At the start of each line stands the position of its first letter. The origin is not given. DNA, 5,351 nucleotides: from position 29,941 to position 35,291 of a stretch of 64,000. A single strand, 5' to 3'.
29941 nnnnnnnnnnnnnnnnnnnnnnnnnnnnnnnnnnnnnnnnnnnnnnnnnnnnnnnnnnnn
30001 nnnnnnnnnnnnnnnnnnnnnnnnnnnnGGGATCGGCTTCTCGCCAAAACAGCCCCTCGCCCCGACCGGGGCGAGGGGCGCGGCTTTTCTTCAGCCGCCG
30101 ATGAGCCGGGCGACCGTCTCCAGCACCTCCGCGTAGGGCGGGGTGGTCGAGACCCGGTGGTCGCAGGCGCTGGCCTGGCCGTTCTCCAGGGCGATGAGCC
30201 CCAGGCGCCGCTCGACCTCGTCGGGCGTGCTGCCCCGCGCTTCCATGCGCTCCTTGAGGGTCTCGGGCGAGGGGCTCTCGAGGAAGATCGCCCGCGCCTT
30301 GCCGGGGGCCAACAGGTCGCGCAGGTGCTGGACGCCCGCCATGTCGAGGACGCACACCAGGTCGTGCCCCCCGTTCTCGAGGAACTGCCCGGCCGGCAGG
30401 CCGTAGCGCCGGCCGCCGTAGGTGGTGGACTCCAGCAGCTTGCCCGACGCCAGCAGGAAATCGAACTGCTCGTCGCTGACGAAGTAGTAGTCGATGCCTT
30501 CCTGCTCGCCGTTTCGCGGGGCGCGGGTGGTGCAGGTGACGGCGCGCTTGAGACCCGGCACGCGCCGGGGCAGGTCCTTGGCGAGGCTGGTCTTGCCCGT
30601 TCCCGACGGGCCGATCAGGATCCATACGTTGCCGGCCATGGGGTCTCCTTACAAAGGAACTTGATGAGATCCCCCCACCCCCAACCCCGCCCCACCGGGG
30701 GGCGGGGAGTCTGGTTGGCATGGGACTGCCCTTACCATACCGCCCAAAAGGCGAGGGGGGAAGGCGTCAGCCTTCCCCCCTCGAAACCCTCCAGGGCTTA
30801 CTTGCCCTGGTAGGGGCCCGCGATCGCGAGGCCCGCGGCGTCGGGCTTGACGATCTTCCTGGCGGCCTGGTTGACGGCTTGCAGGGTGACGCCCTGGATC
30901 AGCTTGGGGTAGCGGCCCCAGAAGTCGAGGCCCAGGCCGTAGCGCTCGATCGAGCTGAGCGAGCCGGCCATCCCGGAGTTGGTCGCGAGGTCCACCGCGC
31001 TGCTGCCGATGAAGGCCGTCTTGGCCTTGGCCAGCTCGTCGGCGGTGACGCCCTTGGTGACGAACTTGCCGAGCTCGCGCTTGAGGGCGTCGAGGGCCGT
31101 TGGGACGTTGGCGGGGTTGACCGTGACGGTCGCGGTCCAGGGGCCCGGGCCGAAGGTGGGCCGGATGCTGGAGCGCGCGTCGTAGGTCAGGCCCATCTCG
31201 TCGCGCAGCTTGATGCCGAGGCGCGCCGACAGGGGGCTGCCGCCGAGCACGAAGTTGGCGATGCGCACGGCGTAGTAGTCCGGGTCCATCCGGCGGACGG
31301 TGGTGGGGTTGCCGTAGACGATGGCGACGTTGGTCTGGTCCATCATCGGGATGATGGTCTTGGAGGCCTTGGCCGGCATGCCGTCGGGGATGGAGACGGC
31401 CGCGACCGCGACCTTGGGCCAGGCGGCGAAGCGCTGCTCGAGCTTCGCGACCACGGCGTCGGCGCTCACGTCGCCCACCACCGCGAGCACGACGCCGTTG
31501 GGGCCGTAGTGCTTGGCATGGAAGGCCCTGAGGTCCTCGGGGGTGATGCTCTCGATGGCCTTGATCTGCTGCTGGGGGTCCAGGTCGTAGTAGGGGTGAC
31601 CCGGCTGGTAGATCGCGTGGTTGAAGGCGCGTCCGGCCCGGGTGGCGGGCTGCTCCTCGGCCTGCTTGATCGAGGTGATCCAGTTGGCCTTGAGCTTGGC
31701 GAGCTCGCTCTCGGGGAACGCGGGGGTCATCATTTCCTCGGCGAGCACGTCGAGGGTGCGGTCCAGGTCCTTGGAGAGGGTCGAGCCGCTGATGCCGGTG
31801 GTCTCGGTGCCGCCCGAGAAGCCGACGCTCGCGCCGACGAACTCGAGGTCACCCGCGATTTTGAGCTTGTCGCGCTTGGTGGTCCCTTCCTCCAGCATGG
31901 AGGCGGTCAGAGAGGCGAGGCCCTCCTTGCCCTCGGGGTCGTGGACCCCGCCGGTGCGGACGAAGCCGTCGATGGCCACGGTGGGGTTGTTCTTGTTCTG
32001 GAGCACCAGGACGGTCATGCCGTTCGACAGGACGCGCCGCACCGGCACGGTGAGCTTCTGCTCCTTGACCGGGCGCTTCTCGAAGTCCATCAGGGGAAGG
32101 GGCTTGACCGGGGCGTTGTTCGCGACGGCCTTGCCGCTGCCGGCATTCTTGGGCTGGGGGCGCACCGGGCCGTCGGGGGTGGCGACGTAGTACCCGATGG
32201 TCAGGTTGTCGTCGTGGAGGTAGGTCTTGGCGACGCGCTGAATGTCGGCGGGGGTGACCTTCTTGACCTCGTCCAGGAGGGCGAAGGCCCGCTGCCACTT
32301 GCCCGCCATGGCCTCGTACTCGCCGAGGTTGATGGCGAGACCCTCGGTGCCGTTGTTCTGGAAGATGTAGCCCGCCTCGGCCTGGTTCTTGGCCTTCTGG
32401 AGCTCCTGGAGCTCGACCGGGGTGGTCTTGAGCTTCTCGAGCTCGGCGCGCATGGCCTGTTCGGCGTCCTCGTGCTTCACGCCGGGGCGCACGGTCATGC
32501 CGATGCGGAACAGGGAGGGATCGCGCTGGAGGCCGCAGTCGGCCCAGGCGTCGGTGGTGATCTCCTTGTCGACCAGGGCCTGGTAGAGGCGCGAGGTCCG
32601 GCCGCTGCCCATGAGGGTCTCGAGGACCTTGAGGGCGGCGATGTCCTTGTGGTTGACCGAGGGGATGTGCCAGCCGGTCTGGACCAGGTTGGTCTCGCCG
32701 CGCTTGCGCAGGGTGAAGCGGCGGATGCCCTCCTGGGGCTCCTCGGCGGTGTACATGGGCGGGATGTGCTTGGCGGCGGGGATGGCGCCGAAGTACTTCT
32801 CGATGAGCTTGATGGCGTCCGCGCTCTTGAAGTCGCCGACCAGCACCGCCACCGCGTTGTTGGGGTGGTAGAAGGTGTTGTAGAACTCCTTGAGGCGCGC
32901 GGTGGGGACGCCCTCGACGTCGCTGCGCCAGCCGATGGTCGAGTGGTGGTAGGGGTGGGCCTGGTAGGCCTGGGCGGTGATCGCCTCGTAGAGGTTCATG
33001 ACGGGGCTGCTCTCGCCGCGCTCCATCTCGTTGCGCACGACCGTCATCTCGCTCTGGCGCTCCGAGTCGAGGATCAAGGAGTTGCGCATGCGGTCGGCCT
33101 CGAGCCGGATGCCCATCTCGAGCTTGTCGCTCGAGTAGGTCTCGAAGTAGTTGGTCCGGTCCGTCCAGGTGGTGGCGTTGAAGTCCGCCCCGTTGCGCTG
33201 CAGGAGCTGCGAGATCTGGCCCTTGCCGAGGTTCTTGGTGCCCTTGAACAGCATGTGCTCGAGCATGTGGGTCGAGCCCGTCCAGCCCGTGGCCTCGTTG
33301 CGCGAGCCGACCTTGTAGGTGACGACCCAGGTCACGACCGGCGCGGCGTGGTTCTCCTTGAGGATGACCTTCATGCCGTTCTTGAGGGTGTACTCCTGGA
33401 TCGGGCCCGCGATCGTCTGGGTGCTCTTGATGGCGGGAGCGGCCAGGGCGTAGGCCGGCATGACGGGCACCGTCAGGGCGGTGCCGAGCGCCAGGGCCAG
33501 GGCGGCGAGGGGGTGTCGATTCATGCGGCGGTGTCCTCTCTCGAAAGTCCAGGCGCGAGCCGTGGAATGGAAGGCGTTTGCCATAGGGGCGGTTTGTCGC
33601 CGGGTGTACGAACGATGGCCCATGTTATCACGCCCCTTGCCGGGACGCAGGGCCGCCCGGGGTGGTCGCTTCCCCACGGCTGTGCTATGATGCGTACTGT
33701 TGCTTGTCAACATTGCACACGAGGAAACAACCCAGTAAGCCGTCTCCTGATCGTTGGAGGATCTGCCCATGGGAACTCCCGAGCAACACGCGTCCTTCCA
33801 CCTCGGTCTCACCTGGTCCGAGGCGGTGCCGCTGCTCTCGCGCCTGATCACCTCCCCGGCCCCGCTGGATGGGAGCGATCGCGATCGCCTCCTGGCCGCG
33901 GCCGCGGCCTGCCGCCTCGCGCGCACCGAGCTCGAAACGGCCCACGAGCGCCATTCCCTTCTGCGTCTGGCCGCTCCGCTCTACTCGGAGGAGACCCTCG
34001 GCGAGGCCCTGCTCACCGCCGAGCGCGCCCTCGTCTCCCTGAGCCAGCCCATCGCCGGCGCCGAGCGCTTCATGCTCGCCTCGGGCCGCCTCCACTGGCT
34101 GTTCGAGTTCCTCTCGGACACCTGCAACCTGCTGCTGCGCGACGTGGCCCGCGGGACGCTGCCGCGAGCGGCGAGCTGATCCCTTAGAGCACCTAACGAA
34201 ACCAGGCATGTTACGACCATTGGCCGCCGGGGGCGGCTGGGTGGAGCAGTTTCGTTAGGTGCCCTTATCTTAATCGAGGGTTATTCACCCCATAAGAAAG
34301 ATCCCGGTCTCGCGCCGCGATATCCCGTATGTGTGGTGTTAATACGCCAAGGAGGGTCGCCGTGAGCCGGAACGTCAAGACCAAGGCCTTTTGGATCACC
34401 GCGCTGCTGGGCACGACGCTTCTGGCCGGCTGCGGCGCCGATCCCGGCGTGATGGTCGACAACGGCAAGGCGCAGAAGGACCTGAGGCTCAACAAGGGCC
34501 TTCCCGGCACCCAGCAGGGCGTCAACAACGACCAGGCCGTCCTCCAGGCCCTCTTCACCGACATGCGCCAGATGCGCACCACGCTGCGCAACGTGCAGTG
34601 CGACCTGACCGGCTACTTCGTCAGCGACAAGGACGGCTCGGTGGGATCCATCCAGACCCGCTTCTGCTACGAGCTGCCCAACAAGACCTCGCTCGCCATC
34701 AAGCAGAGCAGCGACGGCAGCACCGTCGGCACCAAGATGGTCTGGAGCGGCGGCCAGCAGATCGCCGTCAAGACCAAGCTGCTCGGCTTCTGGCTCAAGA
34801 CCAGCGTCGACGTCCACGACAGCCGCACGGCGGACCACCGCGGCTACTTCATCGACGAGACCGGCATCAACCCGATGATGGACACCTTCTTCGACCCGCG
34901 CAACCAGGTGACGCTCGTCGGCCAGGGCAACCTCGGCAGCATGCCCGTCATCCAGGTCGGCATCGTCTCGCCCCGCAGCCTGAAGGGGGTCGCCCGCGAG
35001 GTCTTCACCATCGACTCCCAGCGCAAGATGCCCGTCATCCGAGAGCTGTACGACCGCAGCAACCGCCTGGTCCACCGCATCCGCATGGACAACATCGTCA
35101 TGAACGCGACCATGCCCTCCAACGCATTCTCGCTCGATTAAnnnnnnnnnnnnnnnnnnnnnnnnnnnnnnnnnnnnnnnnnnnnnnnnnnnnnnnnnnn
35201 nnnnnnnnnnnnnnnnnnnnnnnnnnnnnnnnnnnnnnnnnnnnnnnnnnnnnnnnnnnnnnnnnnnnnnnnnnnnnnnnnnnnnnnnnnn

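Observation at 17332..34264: Two inverted copies of a ~75-bp REP/MITE-like palindromic element placed right after stop codons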

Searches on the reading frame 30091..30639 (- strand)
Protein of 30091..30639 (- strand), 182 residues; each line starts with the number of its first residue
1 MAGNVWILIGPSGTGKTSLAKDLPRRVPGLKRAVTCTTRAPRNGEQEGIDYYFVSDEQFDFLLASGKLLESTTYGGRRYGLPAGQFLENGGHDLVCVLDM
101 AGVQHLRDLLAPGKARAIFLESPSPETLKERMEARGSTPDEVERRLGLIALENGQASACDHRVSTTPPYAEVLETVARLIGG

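Call 18: search_protein_families(library=pfam, proteins=[window:30091-30639:-])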
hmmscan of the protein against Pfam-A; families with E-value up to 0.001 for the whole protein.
window:30091-30639:- (182 aa): 3 families
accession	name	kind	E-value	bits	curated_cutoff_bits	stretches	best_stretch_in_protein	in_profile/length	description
PF00625.27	Guanylate_kin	-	1.5e-21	77.4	25.2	1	5-138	4-138/182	Guanylate kinase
PF13238.12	AAA_18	-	3e-06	28.1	29.4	1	7-143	2-119/128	AAA domain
PF13671.12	AAA_33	-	5.6e-05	23.9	27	1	5-139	1-122/143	AAA domain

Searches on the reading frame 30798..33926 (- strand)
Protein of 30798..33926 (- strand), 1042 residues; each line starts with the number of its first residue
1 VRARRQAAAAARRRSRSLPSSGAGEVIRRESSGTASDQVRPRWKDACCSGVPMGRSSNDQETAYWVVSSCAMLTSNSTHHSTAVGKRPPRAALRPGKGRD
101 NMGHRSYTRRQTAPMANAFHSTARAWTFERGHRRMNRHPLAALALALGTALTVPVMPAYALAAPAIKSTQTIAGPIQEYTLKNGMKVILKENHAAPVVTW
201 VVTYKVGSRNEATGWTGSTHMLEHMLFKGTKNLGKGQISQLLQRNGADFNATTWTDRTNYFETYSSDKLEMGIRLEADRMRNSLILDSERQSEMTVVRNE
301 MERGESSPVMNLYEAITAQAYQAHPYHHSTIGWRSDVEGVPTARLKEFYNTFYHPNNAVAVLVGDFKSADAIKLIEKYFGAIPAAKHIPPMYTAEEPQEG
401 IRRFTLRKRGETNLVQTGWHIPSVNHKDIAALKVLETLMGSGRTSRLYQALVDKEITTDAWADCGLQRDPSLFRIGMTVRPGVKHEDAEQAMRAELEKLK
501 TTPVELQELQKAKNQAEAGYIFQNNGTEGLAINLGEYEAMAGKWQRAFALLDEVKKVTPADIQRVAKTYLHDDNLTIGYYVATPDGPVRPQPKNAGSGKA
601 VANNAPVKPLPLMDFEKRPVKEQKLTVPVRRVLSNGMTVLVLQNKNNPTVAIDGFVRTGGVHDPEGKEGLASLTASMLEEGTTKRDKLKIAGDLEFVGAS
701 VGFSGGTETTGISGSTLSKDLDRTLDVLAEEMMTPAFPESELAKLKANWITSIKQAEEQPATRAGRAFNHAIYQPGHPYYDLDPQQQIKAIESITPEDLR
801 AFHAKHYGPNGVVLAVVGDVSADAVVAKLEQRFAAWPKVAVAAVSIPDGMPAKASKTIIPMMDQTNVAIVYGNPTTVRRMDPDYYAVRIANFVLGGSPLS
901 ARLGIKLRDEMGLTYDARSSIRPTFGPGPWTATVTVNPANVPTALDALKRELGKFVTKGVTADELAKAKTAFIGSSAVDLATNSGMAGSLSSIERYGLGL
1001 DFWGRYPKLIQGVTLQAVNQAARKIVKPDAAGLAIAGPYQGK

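Call 18: search_protein_families(library=pfam, proteins=[window:30798-33926:-])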
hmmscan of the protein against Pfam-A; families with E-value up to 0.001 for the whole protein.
window:30798-33926:- (1042 aa): 2 families
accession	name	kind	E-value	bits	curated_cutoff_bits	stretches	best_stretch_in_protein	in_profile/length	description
PF05193.26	Peptidase_M16_C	-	1.9e-73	246.6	23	2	343-515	5-180/181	Peptidase M16 inactive domain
PF00675.25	Peptidase_M16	-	7.7e-39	133.4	22.3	2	186-331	1-146/149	Insulinase (Peptidase family M16)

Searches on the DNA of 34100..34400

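Call 66: search_rna_families(source=window, start=34100, end=34400, threshold=evalue, max_evalue=1)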
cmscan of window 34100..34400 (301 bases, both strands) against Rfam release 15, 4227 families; matches with E-value up to 1: 0.
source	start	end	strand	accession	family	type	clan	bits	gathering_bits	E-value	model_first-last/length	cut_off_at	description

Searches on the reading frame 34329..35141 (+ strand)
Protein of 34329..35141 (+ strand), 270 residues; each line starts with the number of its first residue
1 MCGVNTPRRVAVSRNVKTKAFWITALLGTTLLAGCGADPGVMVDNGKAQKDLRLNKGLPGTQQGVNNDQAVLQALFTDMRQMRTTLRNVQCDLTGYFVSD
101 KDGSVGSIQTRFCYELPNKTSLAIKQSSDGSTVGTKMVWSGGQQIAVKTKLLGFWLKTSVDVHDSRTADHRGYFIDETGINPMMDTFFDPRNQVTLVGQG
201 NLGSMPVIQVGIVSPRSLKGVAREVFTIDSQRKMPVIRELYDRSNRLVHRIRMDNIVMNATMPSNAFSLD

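Call 18: search_protein_families(library=pfam, proteins=[window:34329-35141:+])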
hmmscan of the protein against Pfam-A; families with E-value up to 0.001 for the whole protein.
window:34329-35141:+ (270 aa): 0 families

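Call 20: find_encoding_contigs(protein=window:34329-35141:+, flank=3000, max_places=10)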
Protein window:34329-35141:+ (270 aa): no gene with exactly this product is on record in the collection.

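Call 61: find_homologous_proteins(query=window:34329-35141:+, max_evalue=1e-30)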
Query window:34329-35141:+ (270 aa): 25 proteins with E <= 1e-30 among 937 candidates.
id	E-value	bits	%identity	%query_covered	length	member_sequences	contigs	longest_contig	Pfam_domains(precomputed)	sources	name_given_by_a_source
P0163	1.2e-155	534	90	96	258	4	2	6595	-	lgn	-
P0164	5.4e-148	509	85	96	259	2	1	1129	-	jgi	jgi:hypothetical protein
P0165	6.9e-145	499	83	96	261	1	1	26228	-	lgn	-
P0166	6.8e-93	329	53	96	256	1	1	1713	-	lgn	-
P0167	2.9e-91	323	53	94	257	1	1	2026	-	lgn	-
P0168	4.2e-91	323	55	92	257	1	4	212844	-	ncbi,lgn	-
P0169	2.5e-90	320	56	92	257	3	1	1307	-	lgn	-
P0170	3.5e-90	320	54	89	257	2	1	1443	-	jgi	-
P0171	4.9e-90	319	56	88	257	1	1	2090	-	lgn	-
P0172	3.7e-89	316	55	89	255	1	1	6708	-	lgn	-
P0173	1.7e-88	314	57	91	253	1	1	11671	-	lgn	-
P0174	8.9e-88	312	55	86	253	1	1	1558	-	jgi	-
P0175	2.6e-85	304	56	88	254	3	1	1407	-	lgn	-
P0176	1.6e-83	298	53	88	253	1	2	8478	-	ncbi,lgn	ncbi:MAG TPA: hypothetical protein V6D05_01565 [Stenomitos sp.]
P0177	8.0e-83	296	53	93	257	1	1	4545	-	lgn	-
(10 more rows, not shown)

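Call 62: find_encoding_contigs(protein=P0163, flank=3000, max_places=3)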
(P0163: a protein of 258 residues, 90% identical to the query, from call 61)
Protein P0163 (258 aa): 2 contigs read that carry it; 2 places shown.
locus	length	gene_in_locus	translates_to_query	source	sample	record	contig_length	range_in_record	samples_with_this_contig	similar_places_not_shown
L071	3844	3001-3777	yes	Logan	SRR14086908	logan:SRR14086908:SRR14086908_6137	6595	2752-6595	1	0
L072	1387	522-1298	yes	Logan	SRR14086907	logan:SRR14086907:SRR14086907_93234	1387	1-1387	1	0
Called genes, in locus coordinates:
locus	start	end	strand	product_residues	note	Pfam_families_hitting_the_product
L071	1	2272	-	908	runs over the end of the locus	PF00675:Peptidase_M16, PF05193:Peptidase_M16_C, PF00675:Peptidase_M16, PF05193:Peptidase_M16_C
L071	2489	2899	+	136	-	-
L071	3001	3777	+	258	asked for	-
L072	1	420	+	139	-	?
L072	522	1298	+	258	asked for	-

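Call 63: find_encoding_contigs(protein=P0165, flank=3000, max_places=3)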
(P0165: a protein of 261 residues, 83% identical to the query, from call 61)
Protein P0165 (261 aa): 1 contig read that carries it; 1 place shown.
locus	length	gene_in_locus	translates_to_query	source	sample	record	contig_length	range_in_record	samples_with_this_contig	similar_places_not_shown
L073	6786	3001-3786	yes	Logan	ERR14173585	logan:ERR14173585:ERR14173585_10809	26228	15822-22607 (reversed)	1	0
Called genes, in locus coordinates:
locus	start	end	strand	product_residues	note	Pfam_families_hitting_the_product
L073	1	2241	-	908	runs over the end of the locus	PF00675:Peptidase_M16, PF05193:Peptidase_M16_C, PF00675:Peptidase_M16, PF05193:Peptidase_M16_C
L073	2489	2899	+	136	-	-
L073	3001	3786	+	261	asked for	-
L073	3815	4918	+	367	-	-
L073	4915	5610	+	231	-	PF05019:Coq4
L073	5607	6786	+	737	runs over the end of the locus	PF03176:MMPL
